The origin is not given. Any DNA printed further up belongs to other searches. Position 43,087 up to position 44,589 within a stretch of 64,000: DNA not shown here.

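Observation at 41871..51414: Nine-gene single-strand operon coupling a Dpp/Opp-type importer to split AcnX, a bicupin and a 2-hydroxyacid dehydrogenase: candidate uncharacterised catabolic pathway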

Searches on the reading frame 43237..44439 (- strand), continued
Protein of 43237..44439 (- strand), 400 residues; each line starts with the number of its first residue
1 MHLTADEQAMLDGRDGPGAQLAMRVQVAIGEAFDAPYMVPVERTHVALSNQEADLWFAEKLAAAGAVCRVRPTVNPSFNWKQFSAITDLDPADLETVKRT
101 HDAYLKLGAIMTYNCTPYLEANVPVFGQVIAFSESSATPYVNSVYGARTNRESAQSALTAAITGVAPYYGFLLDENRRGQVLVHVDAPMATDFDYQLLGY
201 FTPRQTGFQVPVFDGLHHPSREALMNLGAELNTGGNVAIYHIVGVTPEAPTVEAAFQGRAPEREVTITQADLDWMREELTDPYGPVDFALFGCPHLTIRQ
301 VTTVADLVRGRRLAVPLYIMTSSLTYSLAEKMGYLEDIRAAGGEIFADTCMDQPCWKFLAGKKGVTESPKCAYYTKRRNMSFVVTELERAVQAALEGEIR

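Call 34: search_protein_families(library=ncbifam, max_evalue=1e-10, proteins=[L034:13827-15860:+, L037:8911-9945:+, L019:8640-9977:+, L045:7357-8637:+, L035:11690-12964:+, L041:19658-20254:+, L075:4453-5718:+, L013:3444-4970:+])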
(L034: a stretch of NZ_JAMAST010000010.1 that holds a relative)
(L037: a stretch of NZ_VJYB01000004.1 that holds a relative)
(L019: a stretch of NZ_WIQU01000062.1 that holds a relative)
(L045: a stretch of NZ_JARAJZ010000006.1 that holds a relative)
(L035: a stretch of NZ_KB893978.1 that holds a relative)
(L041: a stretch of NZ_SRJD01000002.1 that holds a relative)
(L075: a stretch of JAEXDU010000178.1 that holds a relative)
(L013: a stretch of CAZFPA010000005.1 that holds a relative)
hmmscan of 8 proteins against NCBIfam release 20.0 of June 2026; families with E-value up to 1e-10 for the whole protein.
L034:13827-15860:+ (677 aa): 3 families
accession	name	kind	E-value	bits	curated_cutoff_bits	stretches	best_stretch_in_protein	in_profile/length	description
TIGR01228.2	hutU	equivalog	3.3e-134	448.5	375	1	102-641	17-536/545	urocanate hydratase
NF058531.1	CH3_S_urocan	exception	3.8e-100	335.8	880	1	106-642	21-530/535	S-methyl thiourocanate hydratase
NF058530.1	thiouroc_hyd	equivalog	1.8e-93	314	930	1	106-641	12-525/535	thiourocanate hydratase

L037:8911-9945:+ (344 aa): 6 families
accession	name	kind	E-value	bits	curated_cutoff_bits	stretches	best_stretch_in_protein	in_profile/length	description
TIGR01728.1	SsuA_fam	subfamily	7.1e-42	143.6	163.5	1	46-340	1-289/290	aliphatic sulfonate ABC transporter substrate-binding protein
TIGR03427.1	ABC_peri_uca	equivalog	1.1e-32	113.5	333.9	1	45-312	3-276/328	putative urea ABC transporter substrate-binding protein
NF040735.1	SBP_SaoX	equivalog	1.7e-18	66.8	300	1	61-273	20-234/330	ABC transporter substrate-binding subunit SaoX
TIGR01729.1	taurine_ABC_bnd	equivalog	1.2e-15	57.8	304.25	1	66-276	20-231/300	taurine ABC transporter substrate-binding protein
NF008588.0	PRK11553.1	subfamily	3.9e-13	49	299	1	131-333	115-306/319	aliphatic sulfonate ABC transporter substrate-binding protein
NF008553.0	PRK11480.1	equivalog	3.6e-11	42.8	490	1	36-266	13-244/320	taurine ABC transporter substrate-binding protein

L019:8640-9977:+ (445 aa): 23 families
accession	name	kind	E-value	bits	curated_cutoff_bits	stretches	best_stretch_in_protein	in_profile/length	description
NF005557.0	PRK07228.1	equivalog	4.6e-80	269.5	522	1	7-442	6-437/445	5'-deoxyadenosine deaminase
NF004701.0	PRK06038.1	equivalog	1.5e-74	251.3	609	1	5-441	7-425/432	N-ethylammeline chlorohydrolase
NF006252.0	PRK08393.1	equivalog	6e-74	249.6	617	1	44-439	39-420/424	N-ethylammeline chlorohydrolase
NF006549.0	PRK09045.1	equivalog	8e-71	238.9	540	1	22-435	29-432/444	TRZ/ATZ family hydrolase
NF006055.0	PRK08203.1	equivalog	7.2e-65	219.3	532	1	4-442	7-450/455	8-oxoguanine deaminase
NF006681.0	PRK09229.1-2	equivalog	2.7e-63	214.3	362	1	20-438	19-447/451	formimidoylglutamate deiminase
NF005540.0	PRK07203.1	equivalog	1.3e-54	185.5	444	1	8-435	6-431/444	putative aminohydrolase SsnA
NF004995.0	PRK06380.1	subfamily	4e-53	180.9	567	1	5-432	4-413/418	metal-dependent hydrolase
TIGR02022.1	hutF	equivalog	7.1e-52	176.6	413.05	1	34-422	25-435/455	formimidoylglutamate deiminase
TIGR03314.1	Se_ssnA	subfamily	3.1e-50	171.3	455.5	1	13-433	11-428/441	putative selenium metabolism protein SsnA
NF009059.0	PRK12393.1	equivalog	4.2e-50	170.8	543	1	6-438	10-451/460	amidohydrolase family protein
NF005211.0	PRK06687.1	equivalog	1.7e-49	168.7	703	1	49-425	47-416/419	TRZ/ATZ family protein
NF006684.0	PRK09229.1-5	equivalog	5.9e-49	167.1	525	1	32-423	23-436/456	formimidoylglutamate deiminase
NF012037.0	PRK15493.1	equivalog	1.8e-46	158.8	779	1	43-431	42-422/435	bifunctional S-methyl-5'-thioadenosine deaminase/S-adenosylhomocysteine deaminase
TIGR02967.1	guan_deamin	equivalog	3e-43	148.3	375.4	1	23-396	7-379/401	guanine deaminase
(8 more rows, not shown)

L045:7357-8637:+ (426 aa): 17 families
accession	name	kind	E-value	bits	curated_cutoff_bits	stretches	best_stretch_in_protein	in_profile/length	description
NF006771.0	PRK09290.1-5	subfamily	1.8e-114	382.4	399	1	12-423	2-411/413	allantoate amidohydrolase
NF058540.1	Ncarbamyl_ErtE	equivalog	9.9e-112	373.6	520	1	11-424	5-417/418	N-carbamyl-l-glutamate amidohydrolase ErtE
TIGR01879.1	hydantase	subfamily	1.2e-94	317.5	204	1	18-420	2-400/401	hydantoinase/carbamoylase family amidase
NF006775.0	PRK09290.2-5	equivalog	1.4e-87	294.1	479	1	18-423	14-415/419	allantoate amidohydrolase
NF009531.0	PRK12893.1-5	equivalog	5.4e-86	288.7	486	1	13-425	6-415/421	Zn-dependent hydrolase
NF006768.0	PRK09290.1-1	equivalog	6.3e-77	259.2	532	1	14-418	4-404/411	allantoate deiminase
NF006769.0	PRK09290.1-3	subfamily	2.6e-76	256.9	452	1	9-422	5-412/417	allantoate amidohydrolase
NF009527.0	PRK12891.1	subfamily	5.8e-75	252.9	461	1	12-420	6-419/426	Zn-dependent hydrolase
NF009529.0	PRK12893.1-2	equivalog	6e-74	249.3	508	1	12-421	5-407/411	Zn-dependent hydrolase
NF006770.0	PRK09290.1-4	equivalog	1.9e-68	231.1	372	1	19-420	5-398/403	allantoate amidohydrolase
TIGR03176.1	AllC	equivalog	1.7e-66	224.6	597.75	1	17-419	3-400/406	allantoate deiminase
NF006773.0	PRK09290.2-2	equivalog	3e-66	224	584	1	17-421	16-416/419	allantoate amidohydrolase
NF006772.0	PRK09290.2-1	subfamily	3.3e-64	217.3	424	1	10-422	8-416/430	allantoate amidohydrolase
NF006774.0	PRK09290.2-4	equivalog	3.8e-55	187.4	897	1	35-420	32-414/427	allantoate amidohydrolase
NF009530.0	PRK12893.1-4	subfamily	5.2e-54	183.9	551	1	13-420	6-406/423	Zn-dependent hydrolase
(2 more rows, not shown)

L035:11690-12964:+ (424 aa): 12 families
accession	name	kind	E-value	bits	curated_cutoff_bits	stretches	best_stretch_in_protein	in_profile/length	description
TIGR01224.1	hutI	equivalog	2.1e-141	471.1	298.15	1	33-411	2-377/377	imidazolonepropionase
NF006679.0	PRK09228.1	subfamily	2.7e-21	75.8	351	0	273-398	270-398/433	guanine deaminase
TIGR02967.1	guan_deamin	equivalog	2.9e-18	66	375.4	0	277-391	249-366/401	guanine deaminase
NF006056.0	PRK08204.1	subfamily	7.7e-18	64.5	391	0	345-398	339-392/449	hypothetical protein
NF011990.0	PRK15446.2-6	subfamily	2e-16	59.7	233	0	308-414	291-384/390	alpha-D-ribose 1-methylphosphonate 5-triphosphate diphosphatase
NF006055.0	PRK08203.1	equivalog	6.8e-16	57.8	532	0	273-396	273-401/455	8-oxoguanine deaminase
NF051886.1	XaaProDiPepCaul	equivalog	9.2e-16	57.8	500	0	344-413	332-398/398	Xaa-Pro dipeptidase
NF005557.0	PRK07228.1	equivalog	3.9e-15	55.5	522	0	273-398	255-387/445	5'-deoxyadenosine deaminase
NF006549.0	PRK09045.1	equivalog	9.4e-13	47.6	540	0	273-405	259-399/444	TRZ/ATZ family hydrolase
TIGR02318.1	phosphono_phnM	equivalog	1.2e-11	44.1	390.55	0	308-387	284-358/376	phosphonate metabolism protein PhnM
NF006689.0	PRK09237.1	equivalog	1.4e-11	43.6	371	0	37-87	25-70/383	amidohydrolase/deacetylase family metallohydrolase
NF004701.0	PRK06038.1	equivalog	5.7e-11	41.8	609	0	28-84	17-67/432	N-ethylammeline chlorohydrolase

L041:19658-20254:+ (198 aa): 0 families

L075:4453-5718:+ (421 aa): 2 families
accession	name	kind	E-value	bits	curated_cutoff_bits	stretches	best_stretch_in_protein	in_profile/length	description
TIGR00069.1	hisD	equivalog_domain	8.3e-151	502.7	243.8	1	22-418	1-393/393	histidinol dehydrogenase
NF010343.0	PRK13770.1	equivalog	7.5e-99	331.3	647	1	15-419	18-415/416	histidinol dehydrogenase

L013:3444-4970:+ (508 aa): 8 families
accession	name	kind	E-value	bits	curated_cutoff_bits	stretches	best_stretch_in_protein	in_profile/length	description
NF006871.0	PRK09367.1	subfamily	2.6e-217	722.5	524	1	2-501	4-503/505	histidine ammonia-lyase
TIGR01225.1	hutH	equivalog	2.1e-214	712.7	539.15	1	2-500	1-499/506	histidine ammonia-lyase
TIGR03832.1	Tyr_2_3_mutase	equivalog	7.8e-130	433.7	501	1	4-489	1-506/507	tyrosine 2,3-aminomutase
TIGR04475.1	Phe_D_beta_mut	equivalog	2.6e-129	432.2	800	1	5-490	6-509/510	phenylalanine aminomutase (D-beta-phenylalanine forming)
NF053541.1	FlxA_rubin_TAL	equivalog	2.2e-110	369.5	700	1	10-490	2-496/498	flexirubin biosynthesis tyrosine ammonia-lyase FlxA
NF041222.1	BagA_FevW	exception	3.8e-94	316.2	1000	1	4-498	3-522/529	bagremycin/ferroverdin biosynthesis tyrosine ammonia-lyase BagA/FevW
TIGR01226.1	phe_am_lyase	equivalog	2.3e-85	287.3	519.15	1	2-449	33-500/680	phenylalanine ammonia-lyase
TIGR04473.1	taxol_Phe_23mut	exception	5.8e-54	183.5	1250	1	17-449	43-496/687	phenylalanine aminomutase (L-beta-phenylalanine forming)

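Call 50: search_protein_families(library=pfam, max_evalue=0.00001, proteins=[L009:8117-9982:+, L009:10160-10756:+, L007:18211-19893:+, L007:2698-4455:+, L007:2045-2761:+, L005:1625-3463:+, L005:9620-10372:+, L010:746-2314:+, L015:13091-15877:+, L015:17552-19018:+])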
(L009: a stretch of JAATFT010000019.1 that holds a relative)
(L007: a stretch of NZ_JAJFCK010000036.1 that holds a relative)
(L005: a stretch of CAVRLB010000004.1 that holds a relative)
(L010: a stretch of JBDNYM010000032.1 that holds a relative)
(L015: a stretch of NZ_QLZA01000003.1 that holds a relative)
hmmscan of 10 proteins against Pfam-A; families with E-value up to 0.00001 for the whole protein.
L009:8117-9982:+ (621 aa): 6 families
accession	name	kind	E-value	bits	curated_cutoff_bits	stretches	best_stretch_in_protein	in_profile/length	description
PF02775.26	TPP_enzyme_C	-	2.3e-20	73.4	21.9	1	408-548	2-149/151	Thiamine pyrophosphate enzyme, C-terminal TPP binding domain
PF01855.24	POR_N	-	1.1e-12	48.7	27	1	19-163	2-151/231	Pyruvate flavodoxin/ferredoxin oxidoreductase, thiamine diP-bdg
PF00037.32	Fer4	-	1.4e-10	41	21.1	1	597-619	1-23/24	4Fe-4S binding domain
PF12837.12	Fer4_6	-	4e-08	33.3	25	1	597-619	2-24/24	4Fe-4S binding domain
PF12838.12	Fer4_7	-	4.6e-07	30.6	27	1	574-618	1-52/52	4Fe-4S dicluster domain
PF14697.11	Fer4_21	-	8.5e-06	26.3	35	0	573-619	6-57/59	4Fe-4S dicluster domain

L009:10160-10756:+ (198 aa): 1 family
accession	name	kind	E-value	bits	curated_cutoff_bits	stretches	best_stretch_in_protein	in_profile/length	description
PF01558.24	POR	-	9.1e-22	78.5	27.4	1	13-192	1-172/173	Pyruvate ferredoxin/flavodoxin oxidoreductase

L007:18211-19893:+ (560 aa): 3 families
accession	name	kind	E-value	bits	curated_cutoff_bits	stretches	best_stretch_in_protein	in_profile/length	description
PF02775.26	TPP_enzyme_C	-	6.3e-45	153.1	21.9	1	389-535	1-151/151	Thiamine pyrophosphate enzyme, C-terminal TPP binding domain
PF02776.23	TPP_enzyme_N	-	6.8e-40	136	26.8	1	9-118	1-111/119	Thiamine pyrophosphate enzyme, N-terminal TPP binding domain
PF00205.28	TPP_enzyme_M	-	2.7e-35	121.5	30.4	1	198-331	1-136/137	Thiamine pyrophosphate enzyme, central domain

L007:2698-4455:+ (585 aa): 3 families
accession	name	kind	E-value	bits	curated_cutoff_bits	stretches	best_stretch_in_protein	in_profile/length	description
PF02518.31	HATPase_c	-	2.5e-28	99.2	26.4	1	466-574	3-109/111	Histidine kinase-, DNA gyrase B-, and HSP90-like ATPase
PF00512.31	HisKA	-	2.2e-16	60.1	26.9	1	355-419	2-65/66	His Kinase A (phospho-acceptor) domain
PF08448.16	PAS_4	-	1.2e-06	29.2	23.1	1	249-349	2-109/110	PAS fold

L007:2045-2761:+ (238 aa): 2 families
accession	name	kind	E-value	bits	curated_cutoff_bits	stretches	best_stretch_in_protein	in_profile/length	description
PF00486.34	Trans_reg_C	-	2.9e-29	101.4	26.2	1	160-233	1-77/77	Transcriptional regulatory protein, C terminal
PF00072.30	Response_reg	-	4.7e-26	91.6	30.2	1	15-127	1-111/111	Response regulator receiver domain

L005:1625-3463:+ (612 aa): 2 families
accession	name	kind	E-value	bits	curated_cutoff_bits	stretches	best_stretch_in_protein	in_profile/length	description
PF20990.2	DUF2207_C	-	9.3e-22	78.4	33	1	289-530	3-245/247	Predicted membrane protein (DUF2207) C-terminal domain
PF09972.14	DUF2207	-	5.5e-14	53.2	24.4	1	61-236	16-172/172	Predicted membrane protein (DUF2207) N-terminal domain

L005:9620-10372:+ (250 aa): 2 families
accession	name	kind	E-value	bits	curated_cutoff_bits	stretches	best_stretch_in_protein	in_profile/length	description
PF01614.24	IclR_C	-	1.8e-21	76.9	24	2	78-151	6-79/174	Bacterial transcriptional regulator IclR C-terminal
PF09339.16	HTH_IclR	-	3.8e-12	46.2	22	1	8-57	1-51/52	IclR helix-turn-helix domain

L010:746-2314:+ (522 aa): 3 families
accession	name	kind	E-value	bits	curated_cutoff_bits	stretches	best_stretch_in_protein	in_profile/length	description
PF00005.33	ABC_tran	-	1.1e-34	120.5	25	1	288-447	1-137/137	ABC transporter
PF13304.12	AAA_21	-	1.3e-10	42.2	27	0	417-477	236-299/304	AAA domain, putative AbiEii toxin, Type IV TA system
PF02463.25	SMC_N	-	6.1e-08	32.8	40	1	299-484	25-205/220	RecF/RecN/SMC N terminal domain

L015:13091-15877:+ (928 aa): 14 families
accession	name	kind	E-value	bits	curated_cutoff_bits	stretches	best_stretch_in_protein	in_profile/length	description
PF07724.20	AAA_2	-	2.2e-69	233.2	27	1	659-820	1-165/166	AAA domain (Cdc48 subfamily)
PF17871.7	AAA_lid_9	-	1.8e-36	124.7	22.8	1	377-479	1-103/104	AAA lid domain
PF10431.15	ClpB_D2-small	-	6.9e-29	100.2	21.9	1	827-907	1-81/81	C-terminal, D2-small domain, of ClpB protein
PF00004.35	AAA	-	1.6e-24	87.2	21.2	2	238-370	2-125/131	ATPase family associated with various cellular activities (AAA)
PF02861.25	Clp_N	-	8.7e-21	74.3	20.7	1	128-180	1-53/53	Clp amino terminal domain, pathogenicity island component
PF07728.20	AAA_5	-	3.1e-20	73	22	1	664-785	2-125/139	AAA domain (dynein-related subfamily)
PF13191.12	AAA_16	-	1.9e-12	48.5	32.6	1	215-261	2-51/167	AAA ATPase domain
PF00158.32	Sigma54_activat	-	1.9e-10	41.1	20.2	1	659-776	20-137/168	Sigma-54 interaction domain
PF13401.12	AAA_22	-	3.7e-10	40.7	27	0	662-758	6-109/130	AAA domain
PF05621.17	TniB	-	1.5e-07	31.5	22.4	0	238-372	39-183/189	Bacterial TniB protein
PF20720.3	nSTAND3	-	2e-06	28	27.2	0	222-260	7-43/155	Novel STAND NTPase 3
PF13173.12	AAA_14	-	4.2e-06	27.2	27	0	665-760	6-88/129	AAA domain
PF01637.24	ATPase_2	-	5.9e-06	26.7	33.2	0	218-320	4-124/225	ATPase domain predominantly from Archaea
PF12775.13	AAA_7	-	8.1e-06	25.9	25.8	0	663-710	35-82/181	P-loop containing dynein motor region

L015:17552-19018:+ (488 aa): 1 family
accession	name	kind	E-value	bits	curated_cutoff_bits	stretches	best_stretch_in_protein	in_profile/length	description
PF02646.22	RmuC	-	3.8e-90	302.4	26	1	168-457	6-286/291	RmuC family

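Call 55: search_protein_families(library=pfam, max_evalue=0.00001, proteins=[L050:8717-9994:+, L060:15626-16720:+, L060:19222-20340:+, L007:4667-7699:-, L032:11625-12392:+, L054:5291-6286:-])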
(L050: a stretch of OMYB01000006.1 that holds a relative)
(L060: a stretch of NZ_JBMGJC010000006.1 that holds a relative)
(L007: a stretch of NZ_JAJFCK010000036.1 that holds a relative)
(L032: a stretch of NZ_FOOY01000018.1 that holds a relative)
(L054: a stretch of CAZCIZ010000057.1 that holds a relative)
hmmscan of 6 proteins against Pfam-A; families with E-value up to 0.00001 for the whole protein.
L050:8717-9994:+ (425 aa): 1 family
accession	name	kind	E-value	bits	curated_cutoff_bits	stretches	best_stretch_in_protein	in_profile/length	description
PF09861.14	Lar_N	-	1.1e-07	31.7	23.3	1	43-195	39-193/204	Lactate racemase N-terminal domain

L060:15626-16720:+ (364 aa): 2 families
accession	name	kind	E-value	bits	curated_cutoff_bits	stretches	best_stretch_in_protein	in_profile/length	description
PF13407.12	Peripla_BP_4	-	2.1e-44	152.4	35.1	1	39-302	1-257/258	Periplasmic binding protein domain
PF00532.27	Peripla_BP_1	-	2.4e-07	31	22.2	1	39-127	4-90/281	Periplasmic binding proteins and sugar binding domain of LacI family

L060:19222-20340:+ (372 aa): 2 families
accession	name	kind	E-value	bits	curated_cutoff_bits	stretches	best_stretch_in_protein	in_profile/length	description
PF00155.27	Aminotran_1_2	-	1.1e-55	189.7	19.7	1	38-358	3-357/361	Aminotransferase class I and II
PF01041.23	DegT_DnrJ_EryC1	-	6.2e-07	29.4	19.8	1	95-164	47-118/360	DegT/DnrJ/EryC1/StrS aminotransferase family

L007:4667-7699:- (1010 aa): 4 families
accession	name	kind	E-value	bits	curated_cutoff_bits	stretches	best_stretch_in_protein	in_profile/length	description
PF13191.12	AAA_16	-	3.2e-14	54.2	32.6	1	265-431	5-166/167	AAA ATPase domain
PF13424.12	TPR_12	-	2.1e-06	28.3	30.1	1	839-905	2-71/77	Tetratricopeptide repeat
PF13401.12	AAA_22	-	5.6e-06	27.1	27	0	281-426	7-109/130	AAA domain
PF13428.12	TPR_14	-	6.2e-06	26.8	23.5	0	882-912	4-34/44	Tetratricopeptide repeat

L032:11625-12392:+ (255 aa): 3 families
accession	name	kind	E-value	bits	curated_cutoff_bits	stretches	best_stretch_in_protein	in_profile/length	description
PF00106.31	adh_short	-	6.7e-60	202.4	26.6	1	12-204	1-193/195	short chain dehydrogenase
PF13561.12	adh_short_C2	-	3.7e-59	200.6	27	1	18-253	1-236/236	Enoyl-(Acyl carrier protein) reductase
PF08659.16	KR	-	1.6e-11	44.9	22.6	1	15-168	4-157/180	KR domain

L054:5291-6286:- (331 aa): 3 families
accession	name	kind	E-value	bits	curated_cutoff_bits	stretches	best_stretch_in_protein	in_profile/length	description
PF08240.17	ADH_N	-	1.3e-31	109.4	23.5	1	28-136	2-103/104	Alcohol dehydrogenase GroES-like domain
PF00107.32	ADH_zinc_N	-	2.4e-16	60.3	31.8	1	175-292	1-128/129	Zinc-binding dehydrogenase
PF16912.11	Glu_dehyd_C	-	3.4e-08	33.7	34.9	1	144-267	4-145/211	Glucose dehydrogenase C-terminus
